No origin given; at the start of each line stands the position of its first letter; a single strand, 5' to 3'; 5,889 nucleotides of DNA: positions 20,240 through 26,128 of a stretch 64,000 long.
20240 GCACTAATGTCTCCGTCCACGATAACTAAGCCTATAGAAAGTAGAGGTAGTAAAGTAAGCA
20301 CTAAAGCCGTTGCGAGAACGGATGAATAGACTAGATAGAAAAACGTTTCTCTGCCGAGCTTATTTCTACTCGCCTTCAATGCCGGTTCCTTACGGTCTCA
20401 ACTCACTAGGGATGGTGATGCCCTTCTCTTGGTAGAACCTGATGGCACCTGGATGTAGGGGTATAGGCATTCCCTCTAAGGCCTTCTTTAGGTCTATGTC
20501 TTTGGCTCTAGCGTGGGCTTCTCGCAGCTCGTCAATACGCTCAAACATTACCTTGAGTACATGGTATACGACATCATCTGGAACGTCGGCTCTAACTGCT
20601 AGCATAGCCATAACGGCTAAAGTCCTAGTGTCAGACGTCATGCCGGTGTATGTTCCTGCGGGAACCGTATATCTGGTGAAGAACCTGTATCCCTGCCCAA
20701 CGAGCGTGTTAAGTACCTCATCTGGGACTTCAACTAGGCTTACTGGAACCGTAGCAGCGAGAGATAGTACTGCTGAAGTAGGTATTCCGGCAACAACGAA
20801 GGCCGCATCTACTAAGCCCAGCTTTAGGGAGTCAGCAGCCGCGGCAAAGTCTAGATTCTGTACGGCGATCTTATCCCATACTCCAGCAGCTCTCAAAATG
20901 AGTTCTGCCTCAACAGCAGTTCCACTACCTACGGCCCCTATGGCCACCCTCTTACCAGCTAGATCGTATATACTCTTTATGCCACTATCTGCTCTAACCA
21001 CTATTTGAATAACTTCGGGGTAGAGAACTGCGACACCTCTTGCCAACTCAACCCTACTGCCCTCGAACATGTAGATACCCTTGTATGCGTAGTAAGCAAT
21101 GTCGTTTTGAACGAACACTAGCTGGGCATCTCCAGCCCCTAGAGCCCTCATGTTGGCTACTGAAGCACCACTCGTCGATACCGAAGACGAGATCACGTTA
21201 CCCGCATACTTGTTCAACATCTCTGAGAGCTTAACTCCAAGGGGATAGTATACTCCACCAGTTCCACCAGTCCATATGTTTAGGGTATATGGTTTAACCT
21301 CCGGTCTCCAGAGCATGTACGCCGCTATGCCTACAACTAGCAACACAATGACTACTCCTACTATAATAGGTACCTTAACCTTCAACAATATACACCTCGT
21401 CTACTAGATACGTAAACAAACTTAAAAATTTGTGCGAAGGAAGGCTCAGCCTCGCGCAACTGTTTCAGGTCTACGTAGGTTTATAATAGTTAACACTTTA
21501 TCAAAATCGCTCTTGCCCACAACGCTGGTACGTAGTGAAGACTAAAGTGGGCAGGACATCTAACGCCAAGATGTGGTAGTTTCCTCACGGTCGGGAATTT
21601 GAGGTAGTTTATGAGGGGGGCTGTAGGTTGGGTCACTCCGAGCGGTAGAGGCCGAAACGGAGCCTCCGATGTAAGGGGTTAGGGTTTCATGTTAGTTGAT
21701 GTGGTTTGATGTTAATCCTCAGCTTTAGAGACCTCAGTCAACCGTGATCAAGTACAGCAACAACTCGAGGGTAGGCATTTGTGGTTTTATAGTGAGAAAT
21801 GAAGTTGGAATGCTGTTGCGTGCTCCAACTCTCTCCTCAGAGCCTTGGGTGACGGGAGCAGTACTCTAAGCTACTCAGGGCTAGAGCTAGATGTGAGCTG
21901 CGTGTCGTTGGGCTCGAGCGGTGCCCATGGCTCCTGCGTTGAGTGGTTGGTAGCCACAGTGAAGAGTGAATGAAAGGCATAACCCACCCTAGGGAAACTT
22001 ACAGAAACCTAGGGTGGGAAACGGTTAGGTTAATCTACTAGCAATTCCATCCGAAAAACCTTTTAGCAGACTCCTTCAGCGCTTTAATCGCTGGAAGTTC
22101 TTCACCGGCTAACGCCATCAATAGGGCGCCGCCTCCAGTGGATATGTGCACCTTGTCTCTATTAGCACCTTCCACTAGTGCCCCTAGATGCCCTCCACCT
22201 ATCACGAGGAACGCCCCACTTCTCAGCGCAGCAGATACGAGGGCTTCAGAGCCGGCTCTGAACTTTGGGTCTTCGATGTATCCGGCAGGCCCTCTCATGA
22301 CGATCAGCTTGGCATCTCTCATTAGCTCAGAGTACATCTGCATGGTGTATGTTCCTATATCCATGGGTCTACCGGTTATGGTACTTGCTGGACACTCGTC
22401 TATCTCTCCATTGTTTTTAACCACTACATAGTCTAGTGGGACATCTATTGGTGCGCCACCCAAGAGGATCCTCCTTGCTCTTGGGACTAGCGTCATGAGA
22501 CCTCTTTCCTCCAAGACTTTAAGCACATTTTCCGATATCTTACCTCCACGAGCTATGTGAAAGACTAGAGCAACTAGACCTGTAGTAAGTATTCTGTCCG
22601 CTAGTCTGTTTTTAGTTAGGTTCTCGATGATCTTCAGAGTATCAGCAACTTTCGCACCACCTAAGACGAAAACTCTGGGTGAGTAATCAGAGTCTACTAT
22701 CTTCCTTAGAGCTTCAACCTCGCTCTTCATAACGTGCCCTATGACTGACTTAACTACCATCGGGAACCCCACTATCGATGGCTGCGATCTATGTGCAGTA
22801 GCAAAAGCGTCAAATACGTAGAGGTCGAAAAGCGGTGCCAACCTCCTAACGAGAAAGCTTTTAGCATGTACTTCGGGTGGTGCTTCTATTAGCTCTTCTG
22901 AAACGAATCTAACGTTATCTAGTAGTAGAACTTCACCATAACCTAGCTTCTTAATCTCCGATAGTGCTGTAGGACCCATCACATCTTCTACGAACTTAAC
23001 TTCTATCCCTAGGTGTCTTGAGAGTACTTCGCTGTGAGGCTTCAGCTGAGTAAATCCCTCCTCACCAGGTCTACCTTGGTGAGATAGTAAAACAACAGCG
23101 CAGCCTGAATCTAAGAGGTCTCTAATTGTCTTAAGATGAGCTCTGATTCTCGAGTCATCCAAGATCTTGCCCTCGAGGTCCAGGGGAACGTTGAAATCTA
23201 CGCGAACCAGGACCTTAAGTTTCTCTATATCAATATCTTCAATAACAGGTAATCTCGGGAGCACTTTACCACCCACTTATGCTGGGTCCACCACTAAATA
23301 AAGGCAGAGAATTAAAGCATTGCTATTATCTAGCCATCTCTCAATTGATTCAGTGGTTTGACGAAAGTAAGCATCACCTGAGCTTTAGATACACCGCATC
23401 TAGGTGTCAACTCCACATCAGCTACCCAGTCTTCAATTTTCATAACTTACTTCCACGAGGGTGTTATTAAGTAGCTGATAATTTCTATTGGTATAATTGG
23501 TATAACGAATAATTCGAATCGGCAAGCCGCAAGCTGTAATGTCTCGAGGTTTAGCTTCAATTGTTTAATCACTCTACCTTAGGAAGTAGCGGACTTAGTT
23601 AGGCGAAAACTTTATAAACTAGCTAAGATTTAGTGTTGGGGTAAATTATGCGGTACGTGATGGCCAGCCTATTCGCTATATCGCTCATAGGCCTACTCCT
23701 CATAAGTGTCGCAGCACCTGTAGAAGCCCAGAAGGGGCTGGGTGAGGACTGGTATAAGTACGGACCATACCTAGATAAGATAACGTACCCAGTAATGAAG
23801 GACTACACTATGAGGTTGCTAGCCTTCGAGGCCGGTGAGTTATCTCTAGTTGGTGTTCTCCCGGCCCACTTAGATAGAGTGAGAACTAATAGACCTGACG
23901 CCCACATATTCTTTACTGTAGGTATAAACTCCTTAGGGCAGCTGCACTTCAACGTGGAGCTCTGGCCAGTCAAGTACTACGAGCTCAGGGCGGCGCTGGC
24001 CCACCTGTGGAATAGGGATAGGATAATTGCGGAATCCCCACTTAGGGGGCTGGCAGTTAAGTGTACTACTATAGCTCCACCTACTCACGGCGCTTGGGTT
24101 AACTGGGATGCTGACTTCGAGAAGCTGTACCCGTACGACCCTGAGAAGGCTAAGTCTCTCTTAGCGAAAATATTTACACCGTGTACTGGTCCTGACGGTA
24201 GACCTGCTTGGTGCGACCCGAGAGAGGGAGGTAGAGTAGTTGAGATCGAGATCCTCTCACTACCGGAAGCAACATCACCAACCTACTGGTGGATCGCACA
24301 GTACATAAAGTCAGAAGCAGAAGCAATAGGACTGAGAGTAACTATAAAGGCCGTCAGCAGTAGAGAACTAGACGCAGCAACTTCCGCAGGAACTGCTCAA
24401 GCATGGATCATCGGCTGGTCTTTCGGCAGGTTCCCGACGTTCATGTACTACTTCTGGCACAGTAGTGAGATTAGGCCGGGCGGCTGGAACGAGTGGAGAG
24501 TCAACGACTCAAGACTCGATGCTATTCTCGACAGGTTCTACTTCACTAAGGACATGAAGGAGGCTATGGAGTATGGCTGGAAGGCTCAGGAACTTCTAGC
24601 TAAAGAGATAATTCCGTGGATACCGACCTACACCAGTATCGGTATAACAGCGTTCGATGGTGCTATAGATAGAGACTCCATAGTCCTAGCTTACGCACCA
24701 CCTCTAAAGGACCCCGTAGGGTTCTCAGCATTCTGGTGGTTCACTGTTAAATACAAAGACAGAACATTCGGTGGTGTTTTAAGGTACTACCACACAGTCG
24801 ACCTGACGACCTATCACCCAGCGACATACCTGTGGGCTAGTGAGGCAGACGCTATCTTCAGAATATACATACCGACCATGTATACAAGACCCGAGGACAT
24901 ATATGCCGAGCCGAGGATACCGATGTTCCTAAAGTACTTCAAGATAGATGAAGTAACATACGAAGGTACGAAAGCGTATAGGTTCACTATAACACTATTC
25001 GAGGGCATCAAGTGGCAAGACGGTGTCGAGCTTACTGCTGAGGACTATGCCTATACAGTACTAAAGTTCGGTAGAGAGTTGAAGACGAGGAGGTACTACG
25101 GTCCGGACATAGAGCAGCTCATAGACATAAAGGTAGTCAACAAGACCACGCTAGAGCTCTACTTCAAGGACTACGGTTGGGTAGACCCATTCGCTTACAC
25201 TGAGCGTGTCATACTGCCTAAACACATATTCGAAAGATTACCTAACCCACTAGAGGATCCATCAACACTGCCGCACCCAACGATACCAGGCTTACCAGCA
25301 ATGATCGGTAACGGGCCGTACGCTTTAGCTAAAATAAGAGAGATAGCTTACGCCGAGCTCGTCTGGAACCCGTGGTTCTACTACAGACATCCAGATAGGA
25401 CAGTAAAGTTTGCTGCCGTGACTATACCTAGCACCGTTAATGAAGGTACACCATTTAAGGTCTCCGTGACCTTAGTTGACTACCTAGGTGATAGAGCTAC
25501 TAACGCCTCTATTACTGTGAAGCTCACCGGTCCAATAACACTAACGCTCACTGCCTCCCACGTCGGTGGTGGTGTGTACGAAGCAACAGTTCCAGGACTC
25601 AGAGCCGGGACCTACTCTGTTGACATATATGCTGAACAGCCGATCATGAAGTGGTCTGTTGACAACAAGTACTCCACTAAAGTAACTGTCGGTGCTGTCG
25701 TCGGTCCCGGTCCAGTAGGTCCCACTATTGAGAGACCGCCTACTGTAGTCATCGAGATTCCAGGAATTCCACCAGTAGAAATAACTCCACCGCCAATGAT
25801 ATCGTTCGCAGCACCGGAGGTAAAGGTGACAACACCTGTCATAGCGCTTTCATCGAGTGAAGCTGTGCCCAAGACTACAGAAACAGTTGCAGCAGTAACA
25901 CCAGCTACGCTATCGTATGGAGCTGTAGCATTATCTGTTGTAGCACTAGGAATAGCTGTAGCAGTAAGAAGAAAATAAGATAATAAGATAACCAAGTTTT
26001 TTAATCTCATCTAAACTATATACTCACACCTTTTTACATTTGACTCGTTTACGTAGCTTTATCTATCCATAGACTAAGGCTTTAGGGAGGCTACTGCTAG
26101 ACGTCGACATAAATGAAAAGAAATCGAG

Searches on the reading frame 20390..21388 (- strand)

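Call 60: search_protein_families(library=pfam, proteins=[window:20390-21388:-], max_evalue=0.00001)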
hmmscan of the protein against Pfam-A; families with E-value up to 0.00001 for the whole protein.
window:20390-21388:- (332 aa): 3 families
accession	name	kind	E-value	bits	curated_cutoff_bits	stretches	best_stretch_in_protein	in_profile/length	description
PF16868.10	NMT1_3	-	4.2e-85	286.3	27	1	38-323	1-289/289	NMT1-like family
PF09084.16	NMT1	-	9e-08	32.7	20.5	1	97-198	45-146/216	NMT1/THI5 like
PF12974.12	Phosphonate-bd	-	1.7e-06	28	27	1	127-209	87-169/242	ABC transporter, phosphonate, periplasmic substrate-binding protein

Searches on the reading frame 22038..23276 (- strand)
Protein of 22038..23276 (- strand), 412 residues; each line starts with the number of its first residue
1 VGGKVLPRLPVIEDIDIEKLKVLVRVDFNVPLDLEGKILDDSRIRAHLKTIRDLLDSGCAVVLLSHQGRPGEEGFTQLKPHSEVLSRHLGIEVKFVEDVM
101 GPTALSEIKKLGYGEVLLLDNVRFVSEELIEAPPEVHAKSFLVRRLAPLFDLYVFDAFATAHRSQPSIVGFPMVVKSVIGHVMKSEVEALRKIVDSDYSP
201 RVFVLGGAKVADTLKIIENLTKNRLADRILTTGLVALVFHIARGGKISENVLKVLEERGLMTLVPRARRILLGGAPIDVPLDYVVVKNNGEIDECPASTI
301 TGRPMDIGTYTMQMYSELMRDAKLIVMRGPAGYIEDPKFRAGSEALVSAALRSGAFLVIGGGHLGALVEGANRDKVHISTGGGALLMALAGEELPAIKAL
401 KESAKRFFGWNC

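Call 60: search_protein_families(library=pfam, proteins=[window:22038-23276:-], max_evalue=0.00001)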
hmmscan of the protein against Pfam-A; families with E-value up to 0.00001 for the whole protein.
window:22038-23276:- (412 aa): 1 family
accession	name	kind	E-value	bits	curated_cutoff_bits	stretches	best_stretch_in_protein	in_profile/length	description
PF00162.24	PGK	-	1.1e-106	357.5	27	1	12-392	1-379/379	Phosphoglycerate kinase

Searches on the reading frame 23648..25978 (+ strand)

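Call 61: search_protein_families(library=pfam, proteins=[window:23648-25978:+], max_evalue=0.00001)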
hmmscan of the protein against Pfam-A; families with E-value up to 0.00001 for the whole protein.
window:23648-25978:+ (776 aa): 1 family
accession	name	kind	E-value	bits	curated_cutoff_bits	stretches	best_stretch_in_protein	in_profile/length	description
PF00496.27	SBP_bac_5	-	8.7e-41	140.7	32.4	2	34-274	139-365/368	Bacterial extracellular solute-binding proteins, family 5 Middle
